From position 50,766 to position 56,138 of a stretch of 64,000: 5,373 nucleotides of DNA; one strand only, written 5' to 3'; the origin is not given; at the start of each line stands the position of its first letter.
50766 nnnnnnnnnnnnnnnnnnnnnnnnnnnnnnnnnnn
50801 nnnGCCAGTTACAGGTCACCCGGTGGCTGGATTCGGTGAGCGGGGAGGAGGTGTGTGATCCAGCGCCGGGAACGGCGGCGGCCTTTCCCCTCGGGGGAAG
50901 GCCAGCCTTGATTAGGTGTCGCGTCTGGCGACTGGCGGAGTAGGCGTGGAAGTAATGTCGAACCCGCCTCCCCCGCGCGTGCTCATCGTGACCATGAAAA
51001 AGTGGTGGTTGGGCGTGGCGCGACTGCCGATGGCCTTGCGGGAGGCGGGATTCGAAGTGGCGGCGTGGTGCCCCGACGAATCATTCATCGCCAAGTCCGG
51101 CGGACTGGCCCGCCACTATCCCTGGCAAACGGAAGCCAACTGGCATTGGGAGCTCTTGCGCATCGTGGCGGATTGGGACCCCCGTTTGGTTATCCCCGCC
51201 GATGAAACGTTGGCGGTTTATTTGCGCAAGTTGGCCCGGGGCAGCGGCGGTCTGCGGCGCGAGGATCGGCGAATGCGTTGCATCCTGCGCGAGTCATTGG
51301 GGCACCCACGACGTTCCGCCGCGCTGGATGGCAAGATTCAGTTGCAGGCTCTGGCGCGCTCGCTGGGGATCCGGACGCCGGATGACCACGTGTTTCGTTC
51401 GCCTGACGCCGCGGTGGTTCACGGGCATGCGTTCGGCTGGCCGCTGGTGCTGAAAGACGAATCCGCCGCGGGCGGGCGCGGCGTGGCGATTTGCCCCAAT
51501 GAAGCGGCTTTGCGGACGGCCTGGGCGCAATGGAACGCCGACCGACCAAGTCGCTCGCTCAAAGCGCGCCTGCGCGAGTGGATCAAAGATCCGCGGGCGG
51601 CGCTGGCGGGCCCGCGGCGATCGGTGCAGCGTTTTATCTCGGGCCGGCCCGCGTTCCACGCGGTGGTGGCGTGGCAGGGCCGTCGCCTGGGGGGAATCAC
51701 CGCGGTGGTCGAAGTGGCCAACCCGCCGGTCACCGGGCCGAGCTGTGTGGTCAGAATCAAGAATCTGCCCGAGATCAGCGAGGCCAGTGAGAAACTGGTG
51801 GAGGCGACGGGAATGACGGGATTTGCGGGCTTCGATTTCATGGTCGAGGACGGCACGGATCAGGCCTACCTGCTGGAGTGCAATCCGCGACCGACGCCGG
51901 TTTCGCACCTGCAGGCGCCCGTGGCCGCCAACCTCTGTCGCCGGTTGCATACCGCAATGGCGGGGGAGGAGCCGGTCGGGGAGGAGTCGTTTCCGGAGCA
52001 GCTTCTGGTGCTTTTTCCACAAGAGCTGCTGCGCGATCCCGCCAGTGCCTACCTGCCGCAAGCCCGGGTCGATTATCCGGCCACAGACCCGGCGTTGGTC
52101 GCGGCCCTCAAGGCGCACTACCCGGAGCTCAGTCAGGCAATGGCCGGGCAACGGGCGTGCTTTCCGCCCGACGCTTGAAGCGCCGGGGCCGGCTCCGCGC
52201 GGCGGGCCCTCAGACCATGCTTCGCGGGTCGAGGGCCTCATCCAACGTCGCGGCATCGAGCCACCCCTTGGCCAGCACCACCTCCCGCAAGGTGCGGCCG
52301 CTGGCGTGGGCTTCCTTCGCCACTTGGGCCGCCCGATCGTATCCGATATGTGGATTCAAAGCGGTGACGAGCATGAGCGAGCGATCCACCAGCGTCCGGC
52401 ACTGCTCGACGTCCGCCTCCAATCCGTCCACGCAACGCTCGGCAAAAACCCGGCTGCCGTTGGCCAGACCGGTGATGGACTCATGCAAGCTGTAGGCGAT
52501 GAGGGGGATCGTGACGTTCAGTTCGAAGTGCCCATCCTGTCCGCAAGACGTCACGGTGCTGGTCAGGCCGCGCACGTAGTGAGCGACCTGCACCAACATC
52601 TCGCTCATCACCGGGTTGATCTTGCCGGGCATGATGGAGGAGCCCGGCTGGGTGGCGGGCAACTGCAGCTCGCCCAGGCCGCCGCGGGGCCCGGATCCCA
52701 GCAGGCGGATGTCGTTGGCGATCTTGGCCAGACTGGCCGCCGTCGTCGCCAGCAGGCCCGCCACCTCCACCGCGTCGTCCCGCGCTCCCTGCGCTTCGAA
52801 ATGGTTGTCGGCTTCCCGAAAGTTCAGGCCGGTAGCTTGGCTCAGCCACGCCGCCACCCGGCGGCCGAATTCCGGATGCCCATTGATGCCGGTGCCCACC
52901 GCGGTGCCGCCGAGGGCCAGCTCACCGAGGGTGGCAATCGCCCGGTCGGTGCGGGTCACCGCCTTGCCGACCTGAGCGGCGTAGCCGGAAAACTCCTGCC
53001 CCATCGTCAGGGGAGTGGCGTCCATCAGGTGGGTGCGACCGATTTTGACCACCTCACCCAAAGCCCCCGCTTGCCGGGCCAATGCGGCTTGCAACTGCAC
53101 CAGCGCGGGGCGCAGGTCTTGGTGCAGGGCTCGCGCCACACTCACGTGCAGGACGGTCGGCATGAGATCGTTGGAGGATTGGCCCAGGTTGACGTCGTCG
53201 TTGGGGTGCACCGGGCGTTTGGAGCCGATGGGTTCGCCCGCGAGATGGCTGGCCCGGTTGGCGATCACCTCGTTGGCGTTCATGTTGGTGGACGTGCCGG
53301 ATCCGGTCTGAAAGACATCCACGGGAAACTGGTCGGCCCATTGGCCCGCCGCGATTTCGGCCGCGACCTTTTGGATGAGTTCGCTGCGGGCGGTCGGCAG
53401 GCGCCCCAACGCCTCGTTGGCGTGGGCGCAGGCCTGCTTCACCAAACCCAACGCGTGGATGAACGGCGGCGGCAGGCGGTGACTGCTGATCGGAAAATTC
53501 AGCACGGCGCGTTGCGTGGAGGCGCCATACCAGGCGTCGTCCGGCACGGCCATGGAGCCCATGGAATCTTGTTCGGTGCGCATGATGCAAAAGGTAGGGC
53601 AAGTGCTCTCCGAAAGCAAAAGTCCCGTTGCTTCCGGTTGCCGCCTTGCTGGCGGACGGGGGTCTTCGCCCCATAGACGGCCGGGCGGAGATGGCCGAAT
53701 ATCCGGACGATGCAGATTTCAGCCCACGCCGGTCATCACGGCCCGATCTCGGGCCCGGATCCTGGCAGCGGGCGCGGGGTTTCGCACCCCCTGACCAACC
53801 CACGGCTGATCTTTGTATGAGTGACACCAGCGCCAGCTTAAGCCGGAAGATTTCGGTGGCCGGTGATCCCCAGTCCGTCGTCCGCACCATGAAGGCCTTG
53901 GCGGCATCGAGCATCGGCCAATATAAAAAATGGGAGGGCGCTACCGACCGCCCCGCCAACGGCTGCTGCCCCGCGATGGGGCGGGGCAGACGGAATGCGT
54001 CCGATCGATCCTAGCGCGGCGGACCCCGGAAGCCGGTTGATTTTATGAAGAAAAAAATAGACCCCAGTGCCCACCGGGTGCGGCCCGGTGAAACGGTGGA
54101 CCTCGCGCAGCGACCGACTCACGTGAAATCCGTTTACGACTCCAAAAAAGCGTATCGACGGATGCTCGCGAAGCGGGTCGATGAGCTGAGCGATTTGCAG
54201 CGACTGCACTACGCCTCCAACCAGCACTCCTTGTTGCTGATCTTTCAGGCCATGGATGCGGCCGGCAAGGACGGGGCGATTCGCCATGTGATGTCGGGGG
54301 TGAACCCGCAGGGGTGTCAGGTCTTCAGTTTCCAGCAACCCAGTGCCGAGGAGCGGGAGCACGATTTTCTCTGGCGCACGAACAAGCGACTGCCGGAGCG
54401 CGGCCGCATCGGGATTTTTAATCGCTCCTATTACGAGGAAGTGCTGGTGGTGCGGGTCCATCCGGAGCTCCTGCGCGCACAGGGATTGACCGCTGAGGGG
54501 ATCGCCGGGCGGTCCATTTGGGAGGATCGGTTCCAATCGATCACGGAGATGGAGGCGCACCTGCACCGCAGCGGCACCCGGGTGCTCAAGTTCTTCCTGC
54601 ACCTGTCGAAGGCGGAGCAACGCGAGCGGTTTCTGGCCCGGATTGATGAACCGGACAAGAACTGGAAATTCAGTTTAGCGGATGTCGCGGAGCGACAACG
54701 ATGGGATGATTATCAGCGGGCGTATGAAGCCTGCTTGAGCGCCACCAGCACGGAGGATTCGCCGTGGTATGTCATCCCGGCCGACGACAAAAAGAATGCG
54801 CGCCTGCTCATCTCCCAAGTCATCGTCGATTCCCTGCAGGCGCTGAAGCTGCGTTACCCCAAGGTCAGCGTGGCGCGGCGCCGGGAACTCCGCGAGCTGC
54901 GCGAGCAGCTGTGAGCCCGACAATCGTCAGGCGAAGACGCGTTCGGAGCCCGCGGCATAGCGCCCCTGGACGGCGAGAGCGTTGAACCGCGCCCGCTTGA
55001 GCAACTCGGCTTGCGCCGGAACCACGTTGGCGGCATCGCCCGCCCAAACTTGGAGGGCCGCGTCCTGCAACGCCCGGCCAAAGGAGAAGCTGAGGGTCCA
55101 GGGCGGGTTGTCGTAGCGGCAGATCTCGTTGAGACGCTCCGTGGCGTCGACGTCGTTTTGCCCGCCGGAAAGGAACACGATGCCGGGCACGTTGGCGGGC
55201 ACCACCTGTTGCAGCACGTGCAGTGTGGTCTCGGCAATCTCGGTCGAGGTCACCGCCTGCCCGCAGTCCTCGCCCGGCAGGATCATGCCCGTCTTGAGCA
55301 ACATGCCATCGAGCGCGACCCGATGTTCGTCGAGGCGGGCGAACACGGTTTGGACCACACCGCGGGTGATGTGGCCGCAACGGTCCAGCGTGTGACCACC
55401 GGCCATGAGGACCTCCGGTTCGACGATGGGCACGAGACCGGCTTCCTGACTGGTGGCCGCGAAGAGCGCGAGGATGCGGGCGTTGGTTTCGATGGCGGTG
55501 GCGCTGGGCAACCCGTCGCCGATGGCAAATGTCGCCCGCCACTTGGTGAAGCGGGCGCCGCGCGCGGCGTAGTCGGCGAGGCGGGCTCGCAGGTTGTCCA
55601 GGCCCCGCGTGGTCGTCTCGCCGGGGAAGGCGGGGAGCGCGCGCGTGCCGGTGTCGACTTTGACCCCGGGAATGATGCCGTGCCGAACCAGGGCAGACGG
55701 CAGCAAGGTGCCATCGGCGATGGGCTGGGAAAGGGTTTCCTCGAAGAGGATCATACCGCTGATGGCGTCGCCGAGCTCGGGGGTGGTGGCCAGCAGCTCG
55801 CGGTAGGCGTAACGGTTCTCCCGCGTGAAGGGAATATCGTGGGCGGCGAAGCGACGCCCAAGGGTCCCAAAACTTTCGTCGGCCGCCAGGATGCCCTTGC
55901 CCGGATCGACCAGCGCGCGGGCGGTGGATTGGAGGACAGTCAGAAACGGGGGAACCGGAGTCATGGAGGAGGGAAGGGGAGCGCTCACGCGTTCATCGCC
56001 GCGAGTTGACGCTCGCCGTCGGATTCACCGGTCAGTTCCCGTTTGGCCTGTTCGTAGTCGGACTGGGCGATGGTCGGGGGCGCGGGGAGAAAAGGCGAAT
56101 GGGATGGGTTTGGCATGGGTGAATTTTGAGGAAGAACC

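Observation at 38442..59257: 21-kb stress/dormancy gene block sharing a candidate 17-bp operator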

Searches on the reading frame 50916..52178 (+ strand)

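Call 9: search_protein_families(library=pfam, proteins=[window:50916-52178:+])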
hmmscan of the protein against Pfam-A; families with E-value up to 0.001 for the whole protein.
window:50916-52178:+ (420 aa): 3 families
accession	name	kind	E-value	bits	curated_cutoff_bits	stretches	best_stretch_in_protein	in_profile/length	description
PF02786.22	CPSase_L_D2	-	8.7e-07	29.1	19.8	0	157-205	19-69/211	Carbamoyl-phosphate synthase L chain, ATP binding domain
PF02655.19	ATP-grasp_3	-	1e-06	29.3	23.2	1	237-327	65-158/160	ATP-grasp domain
PF02222.28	ATP-grasp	-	0.00054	20.1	27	0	147-208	3-65/179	ATP-grasp domain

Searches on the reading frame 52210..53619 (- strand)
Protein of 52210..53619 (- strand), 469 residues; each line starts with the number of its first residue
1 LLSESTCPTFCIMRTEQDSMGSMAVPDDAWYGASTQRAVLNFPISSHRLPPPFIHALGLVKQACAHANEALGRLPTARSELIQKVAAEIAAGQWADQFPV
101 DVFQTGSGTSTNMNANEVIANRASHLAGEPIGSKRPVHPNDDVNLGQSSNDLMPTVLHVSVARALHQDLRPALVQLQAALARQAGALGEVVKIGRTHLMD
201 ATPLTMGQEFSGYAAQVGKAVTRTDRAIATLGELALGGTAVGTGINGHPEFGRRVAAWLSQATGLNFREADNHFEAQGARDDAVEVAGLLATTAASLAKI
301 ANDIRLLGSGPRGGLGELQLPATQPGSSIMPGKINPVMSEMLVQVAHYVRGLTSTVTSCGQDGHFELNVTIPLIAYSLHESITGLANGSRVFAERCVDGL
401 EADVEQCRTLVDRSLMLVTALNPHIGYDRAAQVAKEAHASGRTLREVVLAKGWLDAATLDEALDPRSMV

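Call 9: search_protein_families(library=pfam, proteins=[window:52210-53619:-])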
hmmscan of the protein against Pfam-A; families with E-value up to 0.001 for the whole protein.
window:52210-53619:- (469 aa): 2 families
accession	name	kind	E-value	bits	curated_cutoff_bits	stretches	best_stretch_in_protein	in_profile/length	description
PF00206.25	Lyase_1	-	2.1e-91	307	27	1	22-351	2-312/312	Lyase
PF10415.14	FumaraseC_C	-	3.9e-25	88.5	32.5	1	417-469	1-53/54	Fumarase C C-terminus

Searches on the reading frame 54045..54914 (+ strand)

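Call 9: search_protein_families(library=pfam, proteins=[window:54045-54914:+])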
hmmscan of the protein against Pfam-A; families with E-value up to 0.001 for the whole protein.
window:54045-54914:+ (289 aa): 1 family
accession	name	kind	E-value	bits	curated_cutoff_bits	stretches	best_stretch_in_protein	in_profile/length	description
PF03976.20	PPK2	-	1.3e-70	238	22.3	1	33-267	3-224/229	Polyphosphate kinase 2 (PPK2)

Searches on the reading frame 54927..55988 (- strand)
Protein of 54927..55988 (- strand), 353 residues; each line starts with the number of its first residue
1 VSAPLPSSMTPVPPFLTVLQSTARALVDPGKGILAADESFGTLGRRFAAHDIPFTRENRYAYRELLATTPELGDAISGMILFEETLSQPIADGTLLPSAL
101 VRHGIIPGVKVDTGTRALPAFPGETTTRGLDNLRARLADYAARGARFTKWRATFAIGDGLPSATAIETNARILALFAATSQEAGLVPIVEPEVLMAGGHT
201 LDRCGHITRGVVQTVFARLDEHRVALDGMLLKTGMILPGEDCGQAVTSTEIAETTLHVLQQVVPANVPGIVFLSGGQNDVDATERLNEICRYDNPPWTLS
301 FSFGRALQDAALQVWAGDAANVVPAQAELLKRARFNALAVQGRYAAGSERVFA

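Call 9: search_protein_families(library=pfam, proteins=[window:54927-55988:-])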
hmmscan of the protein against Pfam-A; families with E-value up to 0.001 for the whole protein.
window:54927-55988:- (353 aa): 1 family
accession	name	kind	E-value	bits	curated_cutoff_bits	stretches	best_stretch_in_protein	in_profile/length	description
PF00274.25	Glycolytic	-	3.9e-119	397.9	22.2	1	19-349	2-334/349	Fructose-bisphosphate aldolase class-I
